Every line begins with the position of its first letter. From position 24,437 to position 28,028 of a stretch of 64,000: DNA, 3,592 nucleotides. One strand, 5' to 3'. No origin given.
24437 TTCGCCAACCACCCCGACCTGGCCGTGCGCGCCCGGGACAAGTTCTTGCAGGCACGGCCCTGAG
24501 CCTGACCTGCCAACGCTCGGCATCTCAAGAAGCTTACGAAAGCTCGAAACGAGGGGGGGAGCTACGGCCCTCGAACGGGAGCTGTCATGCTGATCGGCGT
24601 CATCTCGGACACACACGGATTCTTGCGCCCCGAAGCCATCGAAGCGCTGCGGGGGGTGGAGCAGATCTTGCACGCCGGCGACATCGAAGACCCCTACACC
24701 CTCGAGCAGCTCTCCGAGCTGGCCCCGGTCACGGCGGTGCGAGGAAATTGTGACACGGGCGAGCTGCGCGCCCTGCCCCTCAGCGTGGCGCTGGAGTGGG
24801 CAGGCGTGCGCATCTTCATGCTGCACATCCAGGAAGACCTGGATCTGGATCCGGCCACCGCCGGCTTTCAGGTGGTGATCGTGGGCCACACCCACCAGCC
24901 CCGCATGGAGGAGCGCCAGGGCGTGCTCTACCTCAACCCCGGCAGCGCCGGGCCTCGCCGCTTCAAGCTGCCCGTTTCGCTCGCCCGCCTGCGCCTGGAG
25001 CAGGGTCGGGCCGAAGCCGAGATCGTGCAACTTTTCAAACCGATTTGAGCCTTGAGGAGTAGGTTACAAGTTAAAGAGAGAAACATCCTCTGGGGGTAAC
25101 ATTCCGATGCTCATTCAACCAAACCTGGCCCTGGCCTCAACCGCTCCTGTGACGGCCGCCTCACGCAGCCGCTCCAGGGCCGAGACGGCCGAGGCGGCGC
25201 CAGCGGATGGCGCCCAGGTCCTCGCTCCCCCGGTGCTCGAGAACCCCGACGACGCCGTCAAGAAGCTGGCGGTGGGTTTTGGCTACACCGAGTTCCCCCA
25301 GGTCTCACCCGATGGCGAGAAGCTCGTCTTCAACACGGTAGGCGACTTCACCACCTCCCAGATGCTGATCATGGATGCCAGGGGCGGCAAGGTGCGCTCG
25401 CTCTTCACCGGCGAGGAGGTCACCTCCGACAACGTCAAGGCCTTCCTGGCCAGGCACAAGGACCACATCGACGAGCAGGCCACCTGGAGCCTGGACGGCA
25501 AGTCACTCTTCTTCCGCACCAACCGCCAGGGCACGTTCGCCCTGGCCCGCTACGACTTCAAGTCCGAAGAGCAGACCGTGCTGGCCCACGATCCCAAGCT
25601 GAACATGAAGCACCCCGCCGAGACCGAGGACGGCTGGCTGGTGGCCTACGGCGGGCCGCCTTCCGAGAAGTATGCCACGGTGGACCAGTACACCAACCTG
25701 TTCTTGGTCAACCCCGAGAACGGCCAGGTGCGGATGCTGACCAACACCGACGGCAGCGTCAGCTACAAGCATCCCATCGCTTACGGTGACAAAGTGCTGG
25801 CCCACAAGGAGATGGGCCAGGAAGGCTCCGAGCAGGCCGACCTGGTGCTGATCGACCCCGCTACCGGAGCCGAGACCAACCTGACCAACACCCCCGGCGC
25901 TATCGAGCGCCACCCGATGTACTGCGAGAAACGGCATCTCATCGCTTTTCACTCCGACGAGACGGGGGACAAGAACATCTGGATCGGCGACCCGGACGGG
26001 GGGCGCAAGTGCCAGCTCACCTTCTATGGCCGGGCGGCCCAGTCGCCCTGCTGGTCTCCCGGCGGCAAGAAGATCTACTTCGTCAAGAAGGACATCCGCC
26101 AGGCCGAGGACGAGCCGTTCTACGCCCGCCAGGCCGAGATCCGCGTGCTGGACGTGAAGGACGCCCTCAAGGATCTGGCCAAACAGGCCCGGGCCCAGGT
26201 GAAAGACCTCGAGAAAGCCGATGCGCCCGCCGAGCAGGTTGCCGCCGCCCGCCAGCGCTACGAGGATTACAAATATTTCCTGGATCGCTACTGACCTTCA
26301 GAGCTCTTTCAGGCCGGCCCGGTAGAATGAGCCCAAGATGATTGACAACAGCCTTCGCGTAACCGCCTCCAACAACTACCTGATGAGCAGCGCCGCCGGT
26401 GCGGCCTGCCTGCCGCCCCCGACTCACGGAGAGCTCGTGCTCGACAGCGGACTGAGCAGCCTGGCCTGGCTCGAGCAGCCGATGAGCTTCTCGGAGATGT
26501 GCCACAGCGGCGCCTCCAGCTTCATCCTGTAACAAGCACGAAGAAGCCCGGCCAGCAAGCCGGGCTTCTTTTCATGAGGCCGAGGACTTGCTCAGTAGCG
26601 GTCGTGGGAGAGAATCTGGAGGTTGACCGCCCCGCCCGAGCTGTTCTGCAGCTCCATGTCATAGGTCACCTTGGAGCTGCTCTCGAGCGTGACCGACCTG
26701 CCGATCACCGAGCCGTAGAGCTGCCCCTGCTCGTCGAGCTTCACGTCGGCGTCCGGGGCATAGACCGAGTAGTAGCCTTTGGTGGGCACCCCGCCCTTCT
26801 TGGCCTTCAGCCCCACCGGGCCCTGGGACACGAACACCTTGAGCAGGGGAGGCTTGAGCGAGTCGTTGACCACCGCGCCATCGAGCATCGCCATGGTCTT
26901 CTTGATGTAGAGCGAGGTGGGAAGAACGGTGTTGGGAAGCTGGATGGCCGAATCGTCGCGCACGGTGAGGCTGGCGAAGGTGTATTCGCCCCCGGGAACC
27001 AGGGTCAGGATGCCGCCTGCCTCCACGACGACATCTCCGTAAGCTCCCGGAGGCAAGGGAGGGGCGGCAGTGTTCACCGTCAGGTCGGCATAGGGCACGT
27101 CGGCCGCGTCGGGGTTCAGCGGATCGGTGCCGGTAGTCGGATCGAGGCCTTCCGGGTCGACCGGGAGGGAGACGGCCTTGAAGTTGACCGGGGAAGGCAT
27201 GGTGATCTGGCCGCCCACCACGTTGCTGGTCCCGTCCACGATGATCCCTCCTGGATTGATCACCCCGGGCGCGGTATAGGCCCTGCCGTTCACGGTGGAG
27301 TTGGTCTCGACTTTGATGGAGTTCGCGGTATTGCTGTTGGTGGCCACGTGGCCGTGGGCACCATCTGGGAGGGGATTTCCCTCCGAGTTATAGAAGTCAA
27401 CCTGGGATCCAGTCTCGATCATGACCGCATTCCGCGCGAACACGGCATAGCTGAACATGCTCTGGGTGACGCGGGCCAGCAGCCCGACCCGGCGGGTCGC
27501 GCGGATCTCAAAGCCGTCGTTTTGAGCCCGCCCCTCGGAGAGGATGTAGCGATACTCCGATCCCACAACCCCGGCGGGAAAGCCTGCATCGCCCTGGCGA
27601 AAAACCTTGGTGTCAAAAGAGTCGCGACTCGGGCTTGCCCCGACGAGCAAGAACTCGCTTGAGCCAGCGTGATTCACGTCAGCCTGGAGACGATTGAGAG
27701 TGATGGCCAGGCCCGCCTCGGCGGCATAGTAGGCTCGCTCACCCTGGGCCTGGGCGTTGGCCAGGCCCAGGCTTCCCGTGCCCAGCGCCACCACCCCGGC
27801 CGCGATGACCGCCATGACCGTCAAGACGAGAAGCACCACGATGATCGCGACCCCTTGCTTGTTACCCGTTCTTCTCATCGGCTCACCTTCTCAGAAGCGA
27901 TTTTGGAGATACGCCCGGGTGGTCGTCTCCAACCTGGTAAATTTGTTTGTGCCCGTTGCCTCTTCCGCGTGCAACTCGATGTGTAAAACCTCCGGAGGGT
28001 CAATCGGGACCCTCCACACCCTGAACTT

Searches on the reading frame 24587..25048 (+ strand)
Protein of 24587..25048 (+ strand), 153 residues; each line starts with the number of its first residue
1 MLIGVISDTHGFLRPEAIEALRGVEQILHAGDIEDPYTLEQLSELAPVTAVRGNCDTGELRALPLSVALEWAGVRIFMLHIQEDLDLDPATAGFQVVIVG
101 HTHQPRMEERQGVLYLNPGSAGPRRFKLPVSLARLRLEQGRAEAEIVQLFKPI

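Call 54: search_protein_families(library=pfam, proteins=[window:24587-25048:+], max_evalue=0.001)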
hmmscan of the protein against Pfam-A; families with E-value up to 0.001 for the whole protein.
window:24587-25048:+ (153 aa): 2 families
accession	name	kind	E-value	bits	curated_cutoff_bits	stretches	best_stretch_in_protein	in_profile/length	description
PF12850.12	Metallophos_2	-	1.8e-37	129.2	27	1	1-139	1-153/154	Calcineurin-like phosphoesterase superfamily domain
PF00149.33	Metallophos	-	3.4e-06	28.1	21.5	1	1-57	1-72/191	Calcineurin-like phosphoesterase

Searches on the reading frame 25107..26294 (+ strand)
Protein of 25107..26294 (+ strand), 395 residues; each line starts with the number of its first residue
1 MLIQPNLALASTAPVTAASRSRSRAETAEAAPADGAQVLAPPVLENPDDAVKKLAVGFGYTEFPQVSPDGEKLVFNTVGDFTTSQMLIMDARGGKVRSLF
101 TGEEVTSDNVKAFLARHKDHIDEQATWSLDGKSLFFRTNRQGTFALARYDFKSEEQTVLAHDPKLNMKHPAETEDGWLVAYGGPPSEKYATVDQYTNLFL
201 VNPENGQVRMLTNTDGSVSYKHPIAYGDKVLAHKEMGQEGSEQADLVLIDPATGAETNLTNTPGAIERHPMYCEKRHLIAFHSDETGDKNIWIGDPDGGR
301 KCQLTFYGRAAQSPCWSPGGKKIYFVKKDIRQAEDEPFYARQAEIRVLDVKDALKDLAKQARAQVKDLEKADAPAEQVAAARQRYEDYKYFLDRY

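Call 55: search_protein_families(library=pfam, proteins=[window:25107-26294:+], max_evalue=0.001)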
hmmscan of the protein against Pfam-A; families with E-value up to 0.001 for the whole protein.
window:25107-26294:+ (395 aa): 2 families
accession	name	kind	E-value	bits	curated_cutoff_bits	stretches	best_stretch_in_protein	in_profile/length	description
PF07676.18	PD40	-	2.6e-11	43.6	20.9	0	121-144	10-34/38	WD40-like Beta Propeller Repeat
PF00930.27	DPPIV_N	-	0.0004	19.7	22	0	104-298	84-258/354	Dipeptidyl peptidase IV (DPP IV) N-terminal region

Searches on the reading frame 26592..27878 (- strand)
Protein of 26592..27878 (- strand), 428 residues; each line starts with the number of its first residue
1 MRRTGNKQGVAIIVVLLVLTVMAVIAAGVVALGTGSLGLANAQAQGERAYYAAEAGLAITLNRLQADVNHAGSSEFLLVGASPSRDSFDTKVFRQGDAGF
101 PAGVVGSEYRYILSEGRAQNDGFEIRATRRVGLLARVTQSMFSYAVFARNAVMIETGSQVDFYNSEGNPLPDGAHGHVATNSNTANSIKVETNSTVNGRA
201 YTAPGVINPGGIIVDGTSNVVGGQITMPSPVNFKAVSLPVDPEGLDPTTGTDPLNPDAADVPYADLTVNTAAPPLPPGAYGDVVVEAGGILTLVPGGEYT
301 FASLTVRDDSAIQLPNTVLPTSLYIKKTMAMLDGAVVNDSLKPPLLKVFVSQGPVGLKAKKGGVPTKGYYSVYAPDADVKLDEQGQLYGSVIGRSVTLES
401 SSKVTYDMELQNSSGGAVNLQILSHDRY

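Call 55: search_protein_families(library=pfam, proteins=[window:26592-27878:-], max_evalue=0.001)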
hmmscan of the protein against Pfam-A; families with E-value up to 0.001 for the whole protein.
window:26592-27878:- (428 aa): 2 families
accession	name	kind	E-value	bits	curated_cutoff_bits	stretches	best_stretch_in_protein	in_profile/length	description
PF23981.1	DUF7305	-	1.2e-11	45.3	27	1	320-412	94-184/185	Domain of unknown function (DUF7305)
PF14341.11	PilX_N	-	5.6e-06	26.7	25.5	1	8-58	1-51/51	PilX N-terminal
